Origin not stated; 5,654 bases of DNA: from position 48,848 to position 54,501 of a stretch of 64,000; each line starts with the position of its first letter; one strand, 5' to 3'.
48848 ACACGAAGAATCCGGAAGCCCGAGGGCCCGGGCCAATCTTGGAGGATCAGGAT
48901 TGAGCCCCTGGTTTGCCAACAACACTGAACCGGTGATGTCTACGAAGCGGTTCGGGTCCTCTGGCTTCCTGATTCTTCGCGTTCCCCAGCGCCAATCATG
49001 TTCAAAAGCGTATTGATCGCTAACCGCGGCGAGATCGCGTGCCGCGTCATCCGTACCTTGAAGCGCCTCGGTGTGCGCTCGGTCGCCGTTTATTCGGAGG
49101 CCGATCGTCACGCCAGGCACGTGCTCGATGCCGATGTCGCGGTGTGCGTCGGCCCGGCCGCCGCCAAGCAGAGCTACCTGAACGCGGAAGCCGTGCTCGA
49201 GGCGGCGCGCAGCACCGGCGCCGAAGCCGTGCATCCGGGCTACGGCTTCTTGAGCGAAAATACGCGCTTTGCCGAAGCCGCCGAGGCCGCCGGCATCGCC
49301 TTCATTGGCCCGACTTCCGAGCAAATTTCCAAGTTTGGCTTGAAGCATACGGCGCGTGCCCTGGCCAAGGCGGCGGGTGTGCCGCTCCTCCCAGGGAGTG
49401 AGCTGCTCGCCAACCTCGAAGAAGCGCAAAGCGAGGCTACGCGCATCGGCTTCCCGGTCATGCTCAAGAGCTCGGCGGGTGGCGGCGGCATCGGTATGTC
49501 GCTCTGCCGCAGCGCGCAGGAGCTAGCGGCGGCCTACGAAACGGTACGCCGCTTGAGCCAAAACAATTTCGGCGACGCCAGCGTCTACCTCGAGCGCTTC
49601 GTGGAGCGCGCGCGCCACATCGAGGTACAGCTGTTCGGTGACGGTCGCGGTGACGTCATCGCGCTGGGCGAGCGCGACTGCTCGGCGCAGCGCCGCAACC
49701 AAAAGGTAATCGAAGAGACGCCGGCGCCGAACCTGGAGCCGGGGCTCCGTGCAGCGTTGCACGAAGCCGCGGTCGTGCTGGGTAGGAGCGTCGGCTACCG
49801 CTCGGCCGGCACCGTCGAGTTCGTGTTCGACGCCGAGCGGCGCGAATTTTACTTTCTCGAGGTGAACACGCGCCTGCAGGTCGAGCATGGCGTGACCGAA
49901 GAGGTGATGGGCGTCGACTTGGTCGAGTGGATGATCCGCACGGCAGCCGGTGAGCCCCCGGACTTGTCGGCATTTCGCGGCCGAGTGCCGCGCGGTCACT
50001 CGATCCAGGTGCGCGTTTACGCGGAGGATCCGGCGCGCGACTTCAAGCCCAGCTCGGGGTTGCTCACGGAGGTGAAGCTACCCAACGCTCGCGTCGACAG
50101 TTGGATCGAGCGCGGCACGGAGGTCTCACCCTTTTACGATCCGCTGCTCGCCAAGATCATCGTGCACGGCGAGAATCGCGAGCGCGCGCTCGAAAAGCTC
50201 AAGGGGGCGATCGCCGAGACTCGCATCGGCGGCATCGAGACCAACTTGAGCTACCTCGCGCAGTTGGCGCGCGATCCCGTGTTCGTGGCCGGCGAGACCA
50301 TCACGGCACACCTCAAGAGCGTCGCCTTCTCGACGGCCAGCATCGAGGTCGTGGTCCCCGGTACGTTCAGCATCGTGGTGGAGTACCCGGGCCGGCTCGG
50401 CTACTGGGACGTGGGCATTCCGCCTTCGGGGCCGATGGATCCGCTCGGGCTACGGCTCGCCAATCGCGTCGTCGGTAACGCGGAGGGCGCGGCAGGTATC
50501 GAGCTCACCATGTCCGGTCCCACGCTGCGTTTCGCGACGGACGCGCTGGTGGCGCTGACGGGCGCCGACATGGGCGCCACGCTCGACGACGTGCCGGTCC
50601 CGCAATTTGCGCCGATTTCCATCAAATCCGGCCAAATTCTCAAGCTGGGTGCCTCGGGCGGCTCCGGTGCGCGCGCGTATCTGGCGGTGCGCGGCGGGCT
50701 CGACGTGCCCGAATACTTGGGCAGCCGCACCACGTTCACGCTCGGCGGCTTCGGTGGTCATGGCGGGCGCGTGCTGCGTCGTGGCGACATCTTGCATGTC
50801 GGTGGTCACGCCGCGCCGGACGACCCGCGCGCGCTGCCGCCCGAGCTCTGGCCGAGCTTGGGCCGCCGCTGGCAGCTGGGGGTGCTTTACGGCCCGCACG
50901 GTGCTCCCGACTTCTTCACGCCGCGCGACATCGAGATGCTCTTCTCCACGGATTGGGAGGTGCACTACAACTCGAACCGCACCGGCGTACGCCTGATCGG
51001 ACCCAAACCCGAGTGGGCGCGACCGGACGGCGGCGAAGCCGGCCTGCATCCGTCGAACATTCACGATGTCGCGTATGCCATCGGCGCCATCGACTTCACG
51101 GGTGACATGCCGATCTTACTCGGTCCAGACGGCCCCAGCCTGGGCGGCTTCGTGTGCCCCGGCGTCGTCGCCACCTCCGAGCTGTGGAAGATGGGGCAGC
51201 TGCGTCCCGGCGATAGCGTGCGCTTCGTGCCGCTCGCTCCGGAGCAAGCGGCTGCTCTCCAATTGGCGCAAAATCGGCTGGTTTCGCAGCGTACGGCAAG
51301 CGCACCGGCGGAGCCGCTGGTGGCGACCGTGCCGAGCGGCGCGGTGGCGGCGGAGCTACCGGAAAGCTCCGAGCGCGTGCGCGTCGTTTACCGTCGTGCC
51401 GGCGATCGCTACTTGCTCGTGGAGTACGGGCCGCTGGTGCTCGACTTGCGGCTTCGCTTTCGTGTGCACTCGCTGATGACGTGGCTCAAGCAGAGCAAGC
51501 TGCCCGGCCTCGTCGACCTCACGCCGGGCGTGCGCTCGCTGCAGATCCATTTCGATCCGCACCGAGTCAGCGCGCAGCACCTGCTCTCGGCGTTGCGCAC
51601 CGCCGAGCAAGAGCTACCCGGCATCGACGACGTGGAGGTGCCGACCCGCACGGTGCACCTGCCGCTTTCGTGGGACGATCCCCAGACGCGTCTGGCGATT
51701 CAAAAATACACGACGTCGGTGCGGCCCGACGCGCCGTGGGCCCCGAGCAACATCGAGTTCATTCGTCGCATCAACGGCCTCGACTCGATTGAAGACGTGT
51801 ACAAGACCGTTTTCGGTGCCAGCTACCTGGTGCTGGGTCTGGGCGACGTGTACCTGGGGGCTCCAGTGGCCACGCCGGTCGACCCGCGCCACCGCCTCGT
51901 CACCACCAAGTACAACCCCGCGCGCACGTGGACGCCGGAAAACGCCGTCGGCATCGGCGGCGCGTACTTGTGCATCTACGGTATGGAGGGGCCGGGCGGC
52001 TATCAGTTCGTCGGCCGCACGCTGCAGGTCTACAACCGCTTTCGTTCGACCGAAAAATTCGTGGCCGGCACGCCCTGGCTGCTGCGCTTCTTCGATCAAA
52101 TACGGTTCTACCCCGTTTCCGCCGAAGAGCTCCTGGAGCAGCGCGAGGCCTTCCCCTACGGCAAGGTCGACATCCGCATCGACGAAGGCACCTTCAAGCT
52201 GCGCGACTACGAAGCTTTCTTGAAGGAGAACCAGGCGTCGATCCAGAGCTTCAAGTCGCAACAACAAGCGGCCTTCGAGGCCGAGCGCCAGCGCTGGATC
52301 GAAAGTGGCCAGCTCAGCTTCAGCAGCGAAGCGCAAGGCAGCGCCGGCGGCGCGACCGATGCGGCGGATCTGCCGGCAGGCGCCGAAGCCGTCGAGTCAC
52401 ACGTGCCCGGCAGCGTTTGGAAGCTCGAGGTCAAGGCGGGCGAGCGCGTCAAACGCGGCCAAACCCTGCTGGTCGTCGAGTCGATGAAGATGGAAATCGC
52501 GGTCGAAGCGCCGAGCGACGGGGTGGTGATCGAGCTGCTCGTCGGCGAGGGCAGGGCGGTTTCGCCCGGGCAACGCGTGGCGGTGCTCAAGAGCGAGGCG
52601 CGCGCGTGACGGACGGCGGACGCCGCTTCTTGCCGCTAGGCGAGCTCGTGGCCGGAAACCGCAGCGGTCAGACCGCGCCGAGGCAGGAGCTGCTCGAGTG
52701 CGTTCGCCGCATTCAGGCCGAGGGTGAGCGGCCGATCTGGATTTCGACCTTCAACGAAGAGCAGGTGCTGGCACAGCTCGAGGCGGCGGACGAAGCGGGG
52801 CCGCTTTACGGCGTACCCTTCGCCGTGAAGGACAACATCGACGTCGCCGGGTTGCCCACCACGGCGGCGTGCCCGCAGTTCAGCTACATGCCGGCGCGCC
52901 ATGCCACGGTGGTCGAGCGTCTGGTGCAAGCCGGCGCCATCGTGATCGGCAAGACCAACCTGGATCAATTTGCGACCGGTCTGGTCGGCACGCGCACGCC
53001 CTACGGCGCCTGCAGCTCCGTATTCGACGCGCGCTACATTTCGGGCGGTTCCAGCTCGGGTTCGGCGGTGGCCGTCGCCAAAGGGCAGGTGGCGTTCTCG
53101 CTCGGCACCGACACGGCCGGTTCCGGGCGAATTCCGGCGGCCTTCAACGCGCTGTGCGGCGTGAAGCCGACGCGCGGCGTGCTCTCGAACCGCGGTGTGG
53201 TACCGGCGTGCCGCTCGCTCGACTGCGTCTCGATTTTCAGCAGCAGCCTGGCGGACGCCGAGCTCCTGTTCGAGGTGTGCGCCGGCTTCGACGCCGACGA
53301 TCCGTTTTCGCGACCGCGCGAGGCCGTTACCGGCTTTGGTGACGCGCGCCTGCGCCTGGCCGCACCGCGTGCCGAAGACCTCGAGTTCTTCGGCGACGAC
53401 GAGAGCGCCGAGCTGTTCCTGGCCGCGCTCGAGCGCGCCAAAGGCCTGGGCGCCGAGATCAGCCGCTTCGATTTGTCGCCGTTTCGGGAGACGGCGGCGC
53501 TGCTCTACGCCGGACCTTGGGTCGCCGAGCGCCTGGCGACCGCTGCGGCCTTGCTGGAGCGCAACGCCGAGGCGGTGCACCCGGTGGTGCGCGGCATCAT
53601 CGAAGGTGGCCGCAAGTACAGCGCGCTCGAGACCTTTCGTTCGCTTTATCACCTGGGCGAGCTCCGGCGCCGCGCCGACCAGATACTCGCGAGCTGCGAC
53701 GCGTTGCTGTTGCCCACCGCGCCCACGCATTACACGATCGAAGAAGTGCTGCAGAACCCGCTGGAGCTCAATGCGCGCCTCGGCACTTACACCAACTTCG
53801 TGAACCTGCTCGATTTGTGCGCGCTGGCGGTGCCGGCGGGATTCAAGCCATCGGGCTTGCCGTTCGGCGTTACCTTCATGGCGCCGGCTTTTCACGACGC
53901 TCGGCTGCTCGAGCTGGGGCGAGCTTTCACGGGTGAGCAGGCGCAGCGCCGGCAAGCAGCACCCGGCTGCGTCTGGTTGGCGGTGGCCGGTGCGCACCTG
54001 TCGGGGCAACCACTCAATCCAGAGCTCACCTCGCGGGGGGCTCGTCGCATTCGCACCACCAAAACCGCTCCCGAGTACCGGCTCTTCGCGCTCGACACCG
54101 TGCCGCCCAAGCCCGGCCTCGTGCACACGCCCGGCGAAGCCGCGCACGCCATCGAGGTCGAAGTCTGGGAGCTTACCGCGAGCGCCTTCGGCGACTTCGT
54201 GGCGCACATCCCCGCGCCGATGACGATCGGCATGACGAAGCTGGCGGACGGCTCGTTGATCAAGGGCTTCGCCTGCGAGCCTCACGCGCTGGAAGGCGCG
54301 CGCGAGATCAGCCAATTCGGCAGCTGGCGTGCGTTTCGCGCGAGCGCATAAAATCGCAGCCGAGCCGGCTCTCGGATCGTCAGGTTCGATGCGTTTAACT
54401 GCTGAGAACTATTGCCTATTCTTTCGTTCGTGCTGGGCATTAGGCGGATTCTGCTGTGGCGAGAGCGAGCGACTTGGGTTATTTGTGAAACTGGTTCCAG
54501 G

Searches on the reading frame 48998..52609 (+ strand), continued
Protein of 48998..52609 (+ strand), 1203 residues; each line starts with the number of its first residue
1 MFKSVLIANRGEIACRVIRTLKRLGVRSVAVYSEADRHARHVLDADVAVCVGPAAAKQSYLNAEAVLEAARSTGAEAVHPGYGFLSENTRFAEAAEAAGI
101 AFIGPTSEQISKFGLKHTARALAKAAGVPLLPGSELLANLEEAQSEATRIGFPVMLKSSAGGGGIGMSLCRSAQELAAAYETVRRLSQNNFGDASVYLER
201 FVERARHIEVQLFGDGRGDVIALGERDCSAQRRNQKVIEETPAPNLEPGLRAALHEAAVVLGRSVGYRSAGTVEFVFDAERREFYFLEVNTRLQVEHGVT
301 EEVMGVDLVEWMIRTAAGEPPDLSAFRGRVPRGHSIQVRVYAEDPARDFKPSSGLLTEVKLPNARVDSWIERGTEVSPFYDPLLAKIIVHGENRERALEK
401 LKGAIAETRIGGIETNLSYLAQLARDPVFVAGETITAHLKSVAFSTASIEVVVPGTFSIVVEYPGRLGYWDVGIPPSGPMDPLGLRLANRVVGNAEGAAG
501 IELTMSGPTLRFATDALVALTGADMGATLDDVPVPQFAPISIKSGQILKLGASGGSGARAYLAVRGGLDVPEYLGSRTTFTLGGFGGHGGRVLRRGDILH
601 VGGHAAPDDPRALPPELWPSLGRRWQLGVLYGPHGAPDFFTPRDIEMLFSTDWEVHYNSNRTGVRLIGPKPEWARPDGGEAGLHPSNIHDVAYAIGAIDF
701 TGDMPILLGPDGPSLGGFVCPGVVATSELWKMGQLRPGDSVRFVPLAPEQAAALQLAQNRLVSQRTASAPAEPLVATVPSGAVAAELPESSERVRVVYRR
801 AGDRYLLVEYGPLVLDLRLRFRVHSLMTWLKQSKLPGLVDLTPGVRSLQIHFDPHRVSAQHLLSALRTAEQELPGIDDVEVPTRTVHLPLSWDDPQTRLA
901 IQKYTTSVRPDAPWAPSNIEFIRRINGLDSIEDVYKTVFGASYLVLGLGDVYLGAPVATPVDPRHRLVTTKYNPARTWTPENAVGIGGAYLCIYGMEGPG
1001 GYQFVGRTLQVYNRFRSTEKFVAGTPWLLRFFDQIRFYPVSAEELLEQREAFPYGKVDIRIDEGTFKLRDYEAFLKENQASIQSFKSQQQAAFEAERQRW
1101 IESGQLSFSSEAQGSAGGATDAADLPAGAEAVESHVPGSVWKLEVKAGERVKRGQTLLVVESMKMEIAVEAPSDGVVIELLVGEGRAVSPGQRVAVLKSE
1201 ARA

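Call 38: find_encoding_contigs(protein=P0058, flank=3000, max_places=2)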
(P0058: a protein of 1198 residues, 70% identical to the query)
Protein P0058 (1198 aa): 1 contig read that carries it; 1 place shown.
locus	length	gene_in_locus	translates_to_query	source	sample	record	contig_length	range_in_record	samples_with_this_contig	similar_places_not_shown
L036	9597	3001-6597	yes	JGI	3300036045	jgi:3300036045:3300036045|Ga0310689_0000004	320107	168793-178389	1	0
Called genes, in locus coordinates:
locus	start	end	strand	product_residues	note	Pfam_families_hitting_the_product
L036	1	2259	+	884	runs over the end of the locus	PF00069:Pkinase, PF07714:PK_Tyr_Ser-Thr, PF01636:APH (faint), PF12849:PBP_like_2, PF00691:OmpA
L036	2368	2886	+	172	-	PF16117:DUF4833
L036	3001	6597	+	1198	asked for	PF00289:Biotin_carb_N, PF02786:CPSase_L_D2, PF07478:Dala_Dala_lig_C, PF02785:Biotin_carb_C, PF02626:CT_A_B, PF02682:CT_C_D, PF00364:Biotin_lipoyl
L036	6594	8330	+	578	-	PF01425:Amidase, PF21986:AH_C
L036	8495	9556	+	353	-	PF01341:Glyco_hydro_6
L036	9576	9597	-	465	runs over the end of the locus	PF00072:Response_reg, PF00158:Sigma54_activat, PF14532:Sigma54_activ_2, PF07728:AAA_5 (weak), PF25601:AAA_lid_14, PF02954:HTH_8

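Call 39: find_encoding_contigs(protein=P0066, flank=3000, max_places=2)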
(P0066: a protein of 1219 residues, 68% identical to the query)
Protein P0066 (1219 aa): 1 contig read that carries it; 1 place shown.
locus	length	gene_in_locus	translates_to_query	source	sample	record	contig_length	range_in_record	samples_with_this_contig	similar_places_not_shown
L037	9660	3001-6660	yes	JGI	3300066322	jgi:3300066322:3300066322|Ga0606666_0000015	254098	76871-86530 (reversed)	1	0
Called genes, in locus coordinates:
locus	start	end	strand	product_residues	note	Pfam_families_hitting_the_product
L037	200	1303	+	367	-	PF00528:BPD_transp_1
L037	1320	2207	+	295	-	PF00005:ABC_tran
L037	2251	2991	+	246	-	PF09347:DUF1989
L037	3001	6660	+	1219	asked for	PF00289:Biotin_carb_N, PF02786:CPSase_L_D2, PF07478:Dala_Dala_lig_C, PF02785:Biotin_carb_C, PF02626:CT_A_B, PF02682:CT_C_D, PF00364:Biotin_lipoyl, PF25917:BSH_RND (weak), +2 more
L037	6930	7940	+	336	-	PF08240:ADH_N, PF00107:ADH_zinc_N, PF13602:ADH_zinc_N_2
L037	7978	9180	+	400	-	PF00155:Aminotran_1_2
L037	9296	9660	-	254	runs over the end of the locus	PF06314:ADC, PF09844:DUF2071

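Call 40: find_encoding_contigs(protein=P0098, flank=3000, max_places=2)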
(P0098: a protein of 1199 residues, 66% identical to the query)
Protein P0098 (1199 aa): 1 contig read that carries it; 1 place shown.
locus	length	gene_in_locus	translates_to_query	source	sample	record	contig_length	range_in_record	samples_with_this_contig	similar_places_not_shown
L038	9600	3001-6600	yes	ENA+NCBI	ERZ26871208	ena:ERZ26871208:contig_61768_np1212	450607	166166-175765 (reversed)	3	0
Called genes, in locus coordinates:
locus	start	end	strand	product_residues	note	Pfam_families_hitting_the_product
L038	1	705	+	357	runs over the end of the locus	PF00528:BPD_transp_1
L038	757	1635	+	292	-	PF00005:ABC_tran, PF13304:AAA_21 (faint)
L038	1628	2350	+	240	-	PF09347:DUF1989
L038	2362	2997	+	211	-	PF09347:DUF1989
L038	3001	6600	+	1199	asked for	PF00289:Biotin_carb_N, PF02786:CPSase_L_D2, PF07478:Dala_Dala_lig_C, PF02785:Biotin_carb_C, PF02626:CT_A_B, PF02682:CT_C_D, PF00364:Biotin_lipoyl, PF25917:BSH_RND (weak)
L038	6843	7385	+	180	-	PF01243:PNPOx_N, PF16242:Pyrid_ox_like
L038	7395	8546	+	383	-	-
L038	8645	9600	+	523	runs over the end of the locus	PF00005:ABC_tran, PF02463:SMC_N (faint), PF13191:AAA_16 (faint), PF13304:AAA_21 (faint), PF13476:AAA_23 (faint), PF13555:AAA_29 (faint), PF12848:ABC_tran_Xtn, PF00005:ABC_tran, +1 more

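Call 42: find_encoding_contigs(protein=P0046, flank=3000, max_places=2)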
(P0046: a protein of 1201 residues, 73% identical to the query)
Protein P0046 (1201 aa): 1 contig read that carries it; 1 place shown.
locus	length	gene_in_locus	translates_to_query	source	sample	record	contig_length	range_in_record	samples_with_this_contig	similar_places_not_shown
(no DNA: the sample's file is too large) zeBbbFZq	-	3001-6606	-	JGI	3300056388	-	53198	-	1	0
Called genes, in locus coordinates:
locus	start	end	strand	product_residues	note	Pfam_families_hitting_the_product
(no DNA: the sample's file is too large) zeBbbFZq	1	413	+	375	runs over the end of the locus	PF00528:BPD_transp_1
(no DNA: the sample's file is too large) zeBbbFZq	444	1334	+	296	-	PF00005:ABC_tran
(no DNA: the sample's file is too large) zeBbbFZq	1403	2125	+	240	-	PF09347:DUF1989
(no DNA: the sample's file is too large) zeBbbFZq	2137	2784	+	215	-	PF09347:DUF1989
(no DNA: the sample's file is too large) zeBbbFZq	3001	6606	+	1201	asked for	PF00289:Biotin_carb_N, PF02786:CPSase_L_D2, PF07478:Dala_Dala_lig_C, PF02785:Biotin_carb_C, PF02626:CT_A_B, PF02682:CT_C_D, PF00364:Biotin_lipoyl, PF25917:BSH_RND (weak), +1 more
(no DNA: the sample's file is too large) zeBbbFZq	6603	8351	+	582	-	PF01425:Amidase, PF21986:AH_C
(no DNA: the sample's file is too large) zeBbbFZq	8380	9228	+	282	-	PF00892:EamA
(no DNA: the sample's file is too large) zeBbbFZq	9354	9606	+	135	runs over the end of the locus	-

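Call 43: find_encoding_contigs(protein=P0050, flank=3000, max_places=2)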
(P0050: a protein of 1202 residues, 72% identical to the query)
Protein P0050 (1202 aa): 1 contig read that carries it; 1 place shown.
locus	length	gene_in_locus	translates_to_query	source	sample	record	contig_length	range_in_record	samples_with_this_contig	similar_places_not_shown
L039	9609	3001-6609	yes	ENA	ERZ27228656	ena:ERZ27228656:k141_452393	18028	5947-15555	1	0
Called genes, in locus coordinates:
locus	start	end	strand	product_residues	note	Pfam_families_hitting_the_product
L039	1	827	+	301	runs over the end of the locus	PF00005:ABC_tran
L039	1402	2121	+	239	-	PF09347:DUF1989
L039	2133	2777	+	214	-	PF09347:DUF1989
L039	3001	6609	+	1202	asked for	PF00289:Biotin_carb_N, PF02786:CPSase_L_D2, PF07478:Dala_Dala_lig_C, PF02785:Biotin_carb_C, PF02626:CT_A_B, PF02682:CT_C_D, PF00364:Biotin_lipoyl, PF25917:BSH_RND (faint)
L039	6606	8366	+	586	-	PF01425:Amidase, PF21986:AH_C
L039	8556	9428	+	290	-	PF00892:EamA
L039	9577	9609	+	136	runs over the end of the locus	-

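Call 44: find_encoding_contigs(protein=P0052, flank=3000, max_places=2)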
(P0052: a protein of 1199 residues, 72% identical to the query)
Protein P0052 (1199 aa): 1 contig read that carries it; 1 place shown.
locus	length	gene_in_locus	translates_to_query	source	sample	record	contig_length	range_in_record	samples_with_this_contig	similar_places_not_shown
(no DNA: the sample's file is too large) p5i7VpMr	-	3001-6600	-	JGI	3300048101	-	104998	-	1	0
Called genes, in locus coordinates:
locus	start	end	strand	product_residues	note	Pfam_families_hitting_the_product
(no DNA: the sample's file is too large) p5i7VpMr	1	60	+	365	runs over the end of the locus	PF00528:BPD_transp_1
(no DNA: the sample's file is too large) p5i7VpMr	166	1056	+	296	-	PF00005:ABC_tran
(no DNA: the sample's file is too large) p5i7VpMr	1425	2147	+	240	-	PF09347:DUF1989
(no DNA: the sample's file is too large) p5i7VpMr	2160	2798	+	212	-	PF09347:DUF1989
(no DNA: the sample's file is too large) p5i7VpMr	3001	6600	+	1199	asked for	PF00289:Biotin_carb_N, PF02786:CPSase_L_D2, PF07478:Dala_Dala_lig_C, PF02785:Biotin_carb_C, PF02626:CT_A_B, PF02682:CT_C_D, PF00364:Biotin_lipoyl, PF25917:BSH_RND, +1 more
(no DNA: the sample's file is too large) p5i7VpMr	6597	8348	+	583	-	PF01425:Amidase, PF21986:AH_C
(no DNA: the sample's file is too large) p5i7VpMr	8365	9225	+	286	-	PF00892:EamA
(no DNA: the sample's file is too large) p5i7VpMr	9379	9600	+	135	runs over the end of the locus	-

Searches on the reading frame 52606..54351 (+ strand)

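Call 8: search_protein_families(library=pfam, proteins=[window:52606-54351:+])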
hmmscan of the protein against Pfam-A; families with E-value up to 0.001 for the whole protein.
window:52606-54351:+ (581 aa): 2 families
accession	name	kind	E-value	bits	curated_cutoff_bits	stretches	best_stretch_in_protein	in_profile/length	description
PF01425.27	Amidase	-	1.9e-86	291.3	27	1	32-435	6-445/445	Amidase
PF21986.1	AH_C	-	4.8e-46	156.2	27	1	458-578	3-122/123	Allophanate hydrolase C-terminal domain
